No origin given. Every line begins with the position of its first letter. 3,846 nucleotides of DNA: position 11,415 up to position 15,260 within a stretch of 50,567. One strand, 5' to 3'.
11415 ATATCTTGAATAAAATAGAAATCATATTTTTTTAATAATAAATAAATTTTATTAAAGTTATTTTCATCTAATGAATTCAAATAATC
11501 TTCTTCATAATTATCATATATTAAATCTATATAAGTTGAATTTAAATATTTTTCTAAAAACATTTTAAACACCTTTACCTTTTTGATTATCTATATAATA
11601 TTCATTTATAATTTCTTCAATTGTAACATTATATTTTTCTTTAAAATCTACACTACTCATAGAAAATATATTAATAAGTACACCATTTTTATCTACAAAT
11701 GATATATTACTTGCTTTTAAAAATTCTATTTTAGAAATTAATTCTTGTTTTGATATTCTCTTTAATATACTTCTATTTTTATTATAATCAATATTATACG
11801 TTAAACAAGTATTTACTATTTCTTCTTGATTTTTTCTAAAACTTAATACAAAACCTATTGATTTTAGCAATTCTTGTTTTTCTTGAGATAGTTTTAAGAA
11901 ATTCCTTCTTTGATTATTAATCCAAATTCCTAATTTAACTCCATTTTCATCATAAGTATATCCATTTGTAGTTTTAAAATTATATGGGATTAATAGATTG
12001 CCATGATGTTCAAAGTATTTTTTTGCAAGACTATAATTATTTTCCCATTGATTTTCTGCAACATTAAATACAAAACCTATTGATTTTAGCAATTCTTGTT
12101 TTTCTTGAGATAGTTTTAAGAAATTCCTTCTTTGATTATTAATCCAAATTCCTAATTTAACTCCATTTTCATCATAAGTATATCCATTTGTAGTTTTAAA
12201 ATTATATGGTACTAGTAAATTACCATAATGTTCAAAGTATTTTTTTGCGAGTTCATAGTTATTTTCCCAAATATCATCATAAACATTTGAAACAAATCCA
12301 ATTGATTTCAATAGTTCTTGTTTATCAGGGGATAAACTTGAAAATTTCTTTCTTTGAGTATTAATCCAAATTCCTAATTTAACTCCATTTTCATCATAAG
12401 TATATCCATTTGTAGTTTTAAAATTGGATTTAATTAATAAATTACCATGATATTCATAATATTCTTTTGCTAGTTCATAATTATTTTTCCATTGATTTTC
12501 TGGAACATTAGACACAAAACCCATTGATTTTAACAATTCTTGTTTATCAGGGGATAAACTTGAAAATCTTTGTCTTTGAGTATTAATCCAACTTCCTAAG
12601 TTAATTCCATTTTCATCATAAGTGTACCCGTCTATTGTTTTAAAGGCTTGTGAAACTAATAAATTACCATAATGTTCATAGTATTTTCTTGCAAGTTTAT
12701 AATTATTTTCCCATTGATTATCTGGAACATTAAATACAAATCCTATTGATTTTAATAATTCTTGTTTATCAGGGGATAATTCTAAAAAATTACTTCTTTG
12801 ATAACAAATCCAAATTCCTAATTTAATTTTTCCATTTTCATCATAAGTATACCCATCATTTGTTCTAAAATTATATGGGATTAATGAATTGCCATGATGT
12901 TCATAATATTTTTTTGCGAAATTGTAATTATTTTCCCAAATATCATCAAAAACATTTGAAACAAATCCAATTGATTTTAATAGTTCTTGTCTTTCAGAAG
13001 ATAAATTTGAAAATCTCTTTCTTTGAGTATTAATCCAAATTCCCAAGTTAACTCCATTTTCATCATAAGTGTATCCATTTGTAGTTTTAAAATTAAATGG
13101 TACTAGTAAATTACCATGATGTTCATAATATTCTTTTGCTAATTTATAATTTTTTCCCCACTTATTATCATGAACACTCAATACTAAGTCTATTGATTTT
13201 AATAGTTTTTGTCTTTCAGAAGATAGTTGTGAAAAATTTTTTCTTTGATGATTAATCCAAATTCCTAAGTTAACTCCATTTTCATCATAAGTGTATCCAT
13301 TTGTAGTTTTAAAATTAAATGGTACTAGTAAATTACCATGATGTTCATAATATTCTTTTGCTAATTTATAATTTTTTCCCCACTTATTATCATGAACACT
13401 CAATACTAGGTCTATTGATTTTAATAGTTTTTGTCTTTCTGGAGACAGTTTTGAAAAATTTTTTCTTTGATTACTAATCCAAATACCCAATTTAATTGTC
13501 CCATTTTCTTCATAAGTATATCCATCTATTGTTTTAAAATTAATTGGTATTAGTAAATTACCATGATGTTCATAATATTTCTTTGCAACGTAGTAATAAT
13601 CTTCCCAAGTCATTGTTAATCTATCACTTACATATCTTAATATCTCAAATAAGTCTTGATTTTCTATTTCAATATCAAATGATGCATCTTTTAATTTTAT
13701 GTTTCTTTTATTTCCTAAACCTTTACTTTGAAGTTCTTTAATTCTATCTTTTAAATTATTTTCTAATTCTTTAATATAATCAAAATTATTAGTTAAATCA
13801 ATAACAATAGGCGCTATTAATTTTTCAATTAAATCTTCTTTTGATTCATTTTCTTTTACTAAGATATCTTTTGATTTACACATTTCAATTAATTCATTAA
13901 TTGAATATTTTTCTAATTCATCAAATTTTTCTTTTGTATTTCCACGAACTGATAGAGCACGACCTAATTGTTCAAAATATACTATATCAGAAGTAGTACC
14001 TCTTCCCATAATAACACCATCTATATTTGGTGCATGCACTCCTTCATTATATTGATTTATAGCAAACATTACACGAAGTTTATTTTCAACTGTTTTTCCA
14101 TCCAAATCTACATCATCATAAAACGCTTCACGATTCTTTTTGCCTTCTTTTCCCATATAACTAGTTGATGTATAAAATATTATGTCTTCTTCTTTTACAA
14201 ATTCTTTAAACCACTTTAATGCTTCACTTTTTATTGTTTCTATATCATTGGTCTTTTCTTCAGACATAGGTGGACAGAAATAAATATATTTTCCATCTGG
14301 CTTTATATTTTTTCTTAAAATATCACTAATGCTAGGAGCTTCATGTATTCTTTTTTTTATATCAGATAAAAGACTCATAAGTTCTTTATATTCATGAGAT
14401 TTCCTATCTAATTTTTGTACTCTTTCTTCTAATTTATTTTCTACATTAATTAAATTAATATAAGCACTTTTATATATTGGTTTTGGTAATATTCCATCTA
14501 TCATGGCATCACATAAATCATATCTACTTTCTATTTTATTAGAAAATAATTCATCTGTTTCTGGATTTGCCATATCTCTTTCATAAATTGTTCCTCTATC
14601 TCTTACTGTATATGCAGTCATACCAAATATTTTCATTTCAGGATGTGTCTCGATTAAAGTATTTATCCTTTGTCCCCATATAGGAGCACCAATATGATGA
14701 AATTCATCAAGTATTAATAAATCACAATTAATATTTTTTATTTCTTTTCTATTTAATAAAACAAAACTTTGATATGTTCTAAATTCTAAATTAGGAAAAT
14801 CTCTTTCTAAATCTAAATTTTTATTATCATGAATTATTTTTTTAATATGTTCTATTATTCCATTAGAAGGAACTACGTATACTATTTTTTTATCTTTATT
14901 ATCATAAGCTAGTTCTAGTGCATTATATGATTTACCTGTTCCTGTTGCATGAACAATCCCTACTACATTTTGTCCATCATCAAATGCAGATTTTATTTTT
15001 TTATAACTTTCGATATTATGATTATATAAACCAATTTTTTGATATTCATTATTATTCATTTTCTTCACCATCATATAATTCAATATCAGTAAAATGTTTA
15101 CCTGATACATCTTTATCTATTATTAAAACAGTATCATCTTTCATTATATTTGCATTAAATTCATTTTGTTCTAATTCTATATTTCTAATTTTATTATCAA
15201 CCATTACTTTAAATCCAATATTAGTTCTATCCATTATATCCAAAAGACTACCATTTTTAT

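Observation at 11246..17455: Uncharacterised helicase-centred gene island downstream of tRNA-His: candidate novel (defence-like?) module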

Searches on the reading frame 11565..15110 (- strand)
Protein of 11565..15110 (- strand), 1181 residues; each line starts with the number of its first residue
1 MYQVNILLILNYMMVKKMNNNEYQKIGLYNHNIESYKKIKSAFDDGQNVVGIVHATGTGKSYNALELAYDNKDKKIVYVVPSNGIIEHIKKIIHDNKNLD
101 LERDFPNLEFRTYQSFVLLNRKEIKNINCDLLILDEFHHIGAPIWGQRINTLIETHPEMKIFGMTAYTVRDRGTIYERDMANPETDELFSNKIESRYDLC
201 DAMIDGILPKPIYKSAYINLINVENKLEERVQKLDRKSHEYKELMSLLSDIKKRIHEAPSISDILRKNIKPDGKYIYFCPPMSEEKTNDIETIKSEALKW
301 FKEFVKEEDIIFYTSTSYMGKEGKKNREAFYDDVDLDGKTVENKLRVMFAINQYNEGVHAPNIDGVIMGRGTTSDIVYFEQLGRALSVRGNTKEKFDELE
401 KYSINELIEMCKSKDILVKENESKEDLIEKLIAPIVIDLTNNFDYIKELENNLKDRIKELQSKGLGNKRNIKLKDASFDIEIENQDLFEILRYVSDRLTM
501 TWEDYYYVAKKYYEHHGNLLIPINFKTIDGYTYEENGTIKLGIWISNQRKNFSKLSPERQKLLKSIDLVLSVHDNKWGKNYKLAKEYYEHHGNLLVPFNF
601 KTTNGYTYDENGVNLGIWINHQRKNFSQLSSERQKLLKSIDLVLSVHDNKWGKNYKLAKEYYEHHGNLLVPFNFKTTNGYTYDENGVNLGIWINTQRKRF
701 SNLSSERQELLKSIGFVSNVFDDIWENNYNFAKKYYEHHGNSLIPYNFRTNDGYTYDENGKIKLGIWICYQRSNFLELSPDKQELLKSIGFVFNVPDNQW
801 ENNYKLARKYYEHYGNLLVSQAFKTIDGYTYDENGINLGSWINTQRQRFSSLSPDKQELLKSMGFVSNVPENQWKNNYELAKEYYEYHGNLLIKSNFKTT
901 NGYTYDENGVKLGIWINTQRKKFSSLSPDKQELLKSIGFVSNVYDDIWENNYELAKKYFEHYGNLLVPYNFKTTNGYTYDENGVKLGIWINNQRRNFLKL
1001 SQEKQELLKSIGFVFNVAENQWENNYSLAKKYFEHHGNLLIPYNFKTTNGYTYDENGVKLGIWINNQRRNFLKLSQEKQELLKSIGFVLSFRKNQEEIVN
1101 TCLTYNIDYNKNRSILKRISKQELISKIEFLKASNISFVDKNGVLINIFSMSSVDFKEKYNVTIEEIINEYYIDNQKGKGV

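Call 4: search_protein_families(library=pfam, proteins=[window:11565-15110:-], max_evalue=0.1)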
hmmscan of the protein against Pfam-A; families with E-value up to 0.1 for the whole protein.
window:11565-15110:- (1181 aa): 10 families
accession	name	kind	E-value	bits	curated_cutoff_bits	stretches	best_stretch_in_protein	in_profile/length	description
PF03457.19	HA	-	1.6e-126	413.1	28.4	8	1019-1087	2-64/64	Helicase associated domain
PF04851.21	ResIII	-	4.7e-13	49.8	22.5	1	26-167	2-161/164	Type III restriction enzyme, res subunit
PF08847.16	Crr6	-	4.7e-09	36.5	25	0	960-993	82-113/150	Chlororespiratory reduction 6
PF11827.13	DUF3347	-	1.8e-05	25.9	25.5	0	619-640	67-88/93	Protein of unknown function (DUF3347)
PF00270.35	DEAD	-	0.00028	21.1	26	1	44-166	12-158/167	DEAD/DEAH box helicase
PF19345.5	MTHFR_2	-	0.0015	18.1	27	0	671-720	158-207/295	Mycobacterial methylenetetrahydrofolate reductase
PF18766.7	SWI2_SNF2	-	0.0061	16.7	26.7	1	107-241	94-218/221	SWI2/SNF2 ATPase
PF09127.17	Leuk-A4-hydro_C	-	0.007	16.9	27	0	922-966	53-100/112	Leukotriene A4 hydrolase, C-terminal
PF10035.14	DUF2179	-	0.077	13.3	22.8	0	68-95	11-38/55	Uncharacterized protein conserved in bacteria (DUF2179)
PF13401.12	AAA_22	-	0.092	13.5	27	0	52-146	10-98/130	AAA domain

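Call 5: search_protein_families(library=padloc, proteins=[window:11565-15110:-], max_evalue=0.1)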
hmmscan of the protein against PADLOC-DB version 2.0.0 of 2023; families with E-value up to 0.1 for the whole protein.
window:11565-15110:- (1181 aa): 1 family
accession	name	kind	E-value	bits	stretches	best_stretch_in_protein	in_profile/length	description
PDLC03659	mREase_IV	-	6.8e-08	28.8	1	342-395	507-559/945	Type IV methyl-directed restriction enzyme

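Call 6: search_protein_families(library=ncbifam, proteins=[window:11565-15110:-], max_evalue=0.1)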
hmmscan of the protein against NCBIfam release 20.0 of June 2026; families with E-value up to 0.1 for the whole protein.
window:11565-15110:- (1181 aa): 6 families
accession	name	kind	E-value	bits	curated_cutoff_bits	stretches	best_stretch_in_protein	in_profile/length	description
NF038024.1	CRR6_slr1097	equivalog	2.5e-11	43.5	125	0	957-996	79-116/151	CRR6 family NdhI maturation factor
TIGR02186.1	alph_Pro_TM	hypoth_equivalog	8.2e-06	25.2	255.25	0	689-704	91-106/261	TIGR02186 family protein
TIGR02320.1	PEP_mutase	equivalog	3.6e-05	22.9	319.55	0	590-638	210-259/284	phosphoenolpyruvate mutase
NF053632.1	heli_RadD_YejH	equivalog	0.00051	18.5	720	1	43-180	18-164/573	DNA repair helicase RadD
NF004736.0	PRK06074.2-3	equivalog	0.0068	16.1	239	0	992-1028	49-85/183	NADH-quinone oxidoreductase subunit C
TIGR02337.1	HpaR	equivalog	0.099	12.5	121.2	0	991-1015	79-103/130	homoprotocatechuate degradation operon regulator HpaR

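Call 8: search_protein_families(library=phrogs, proteins=[window:11565-15110:-], max_evalue=0.1)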
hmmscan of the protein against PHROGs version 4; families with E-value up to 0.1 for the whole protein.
window:11565-15110:- (1181 aa): 12 families
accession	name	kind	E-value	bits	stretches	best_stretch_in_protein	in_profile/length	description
phrog_16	-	DNA, RNA and nucleotide metabolism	9.1e-23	81.4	1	17-551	262-723/986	DNA helicase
phrog_25063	-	unknown function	2.8e-09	38.2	0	527-564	16-53/79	-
phrog_4054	-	unknown function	5.1e-06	27.7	0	854-882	27-55/71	-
phrog_31338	-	unknown function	1.5e-05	25.9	0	575-672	25-122/124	-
phrog_18515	-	unknown function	4.5e-05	24.7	0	919-945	3-29/76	-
phrog_23490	-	unknown function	0.0032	18.4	0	907-923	2-17/54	-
phrog_23727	-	unknown function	0.0072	17.4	0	918-958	5-45/76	-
phrog_10541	-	unknown function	0.012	16.8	1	383-430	47-99/108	-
phrog_22208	-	unknown function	0.013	16.3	0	820-870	32-82/147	-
phrog_9312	-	unknown function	0.014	16.7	0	604-638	23-57/163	-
phrog_2250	-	unknown function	0.017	16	1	392-431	121-160/168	-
phrog_5286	-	unknown function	0.021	16.2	0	625-657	32-63/144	-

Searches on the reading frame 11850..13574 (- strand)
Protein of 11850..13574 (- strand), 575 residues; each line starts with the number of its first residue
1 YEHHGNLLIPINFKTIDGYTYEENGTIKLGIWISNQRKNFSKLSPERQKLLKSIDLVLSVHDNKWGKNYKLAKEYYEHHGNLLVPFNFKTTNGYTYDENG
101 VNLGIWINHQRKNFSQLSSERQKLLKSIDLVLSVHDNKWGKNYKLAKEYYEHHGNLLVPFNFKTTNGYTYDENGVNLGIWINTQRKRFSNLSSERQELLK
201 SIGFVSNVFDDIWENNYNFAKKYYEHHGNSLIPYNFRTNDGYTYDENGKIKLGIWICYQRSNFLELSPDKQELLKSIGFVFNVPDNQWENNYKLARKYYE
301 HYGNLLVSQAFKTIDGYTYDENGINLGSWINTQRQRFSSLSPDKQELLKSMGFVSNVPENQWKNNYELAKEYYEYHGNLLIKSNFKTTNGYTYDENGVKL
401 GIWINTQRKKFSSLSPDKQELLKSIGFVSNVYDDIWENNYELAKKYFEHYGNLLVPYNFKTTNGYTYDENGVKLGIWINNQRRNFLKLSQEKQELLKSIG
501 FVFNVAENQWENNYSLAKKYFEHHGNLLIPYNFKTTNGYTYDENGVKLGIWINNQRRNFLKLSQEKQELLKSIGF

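Call 68: search_dna_similar(query=window:11850-13574:-, collection=plasmids, mode=protein, max_rows=25, max_evalue=0.001)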
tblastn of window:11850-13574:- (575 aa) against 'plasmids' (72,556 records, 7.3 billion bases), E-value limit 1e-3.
Records with a match: 499; places in all: 1303; records where one place covers at least 80% of the query: 138.
Best place of each record, by identity: <60% 499.
By first word of the organism name: Streptomyces 300; Pseudomonas 109; Rhodococcus 19; Mycobacterium 17; Prescottella 11; Kitasatospora 9; Curtobacterium 4; Cupriavidus 3; Embleya 3; Ruminococcus 2; and 18 more.
By predicted mobility (MOB-suite, as given by PLSDB): non-mobilizable 332; mobilizable 142; conjugative 25.
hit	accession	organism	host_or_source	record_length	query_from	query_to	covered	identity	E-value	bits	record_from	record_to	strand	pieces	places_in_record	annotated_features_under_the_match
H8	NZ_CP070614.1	Rhodococcus pseudokoreensis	cell culture,rhizosphere of apple ...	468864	2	558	95%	29.7%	6e-11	392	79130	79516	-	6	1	helicase associated domain-containing protein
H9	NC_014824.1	Ruminococcus albus 7 = DSM 20455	-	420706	1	559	97%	28.5%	7e-53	202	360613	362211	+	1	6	Helicase associated domain protein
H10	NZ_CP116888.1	Aneurinibacillus sp. Ricciae_BoGa-3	whole organism,Plant material,Lab grown ...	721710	4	559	97%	27.7%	2e-41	168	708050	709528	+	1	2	Helicase associated domain protein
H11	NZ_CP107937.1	Micromonospora zamorensis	-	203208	1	558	97%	27.6%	5e-27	234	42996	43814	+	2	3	Helicase associated domain protein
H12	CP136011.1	Pseudomonas sp. FeN3W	cell culture,marine sediment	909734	2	556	97%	26.9%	4e-21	207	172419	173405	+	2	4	Helicase associated domain protein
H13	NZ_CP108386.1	Streptomyces sp. NBC_01324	-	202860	1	557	92%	27.8%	6e-21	209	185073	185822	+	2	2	Helicase associated domain protein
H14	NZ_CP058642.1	Rhodococcus sp. ZPP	cell culture,soil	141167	2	556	97%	26.3%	2e-31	262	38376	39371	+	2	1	DEAD/DEAH box helicase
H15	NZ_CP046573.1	Rhodococcus sp. WAY2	cell culture,bacterial consortium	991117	2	556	97%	26.3%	3e-33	262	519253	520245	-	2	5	DEAD/DEAH box helicase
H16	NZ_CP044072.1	Pseudomonas oryzihabitans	Homo sapiens,clinical isolate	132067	11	559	95%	26.1%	1e-29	248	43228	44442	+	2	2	helicase associated domain-containing protein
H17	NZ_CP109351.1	Streptomyces sp. NBC_01568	-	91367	1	559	96%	25.8%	4e-24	182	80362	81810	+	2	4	Helicase associated domain protein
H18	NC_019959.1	Mycobacterium sp. JS623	-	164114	4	558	97%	25.7%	1e-21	195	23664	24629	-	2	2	DEAD/DEAH box helicase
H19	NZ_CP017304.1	Rhodococcus sp. YL-1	pure culture,soil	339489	14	559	95%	25.9%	4e-30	134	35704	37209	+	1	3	DEAD/DEAH box helicase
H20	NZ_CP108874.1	Streptomyces sp. NBC_00826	-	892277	4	558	95%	25.8%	2e-16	165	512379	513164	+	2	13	helicase associated domain-containing protein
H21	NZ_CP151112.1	Cupriavidus metallidurans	-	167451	19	556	94%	25.8%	2e-20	206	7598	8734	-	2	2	helicase associated domain-containing protein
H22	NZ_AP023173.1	Rhodococcus qingshengii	-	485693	2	558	97%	24.7%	1e-47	186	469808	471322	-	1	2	DEAD/DEAH box helicase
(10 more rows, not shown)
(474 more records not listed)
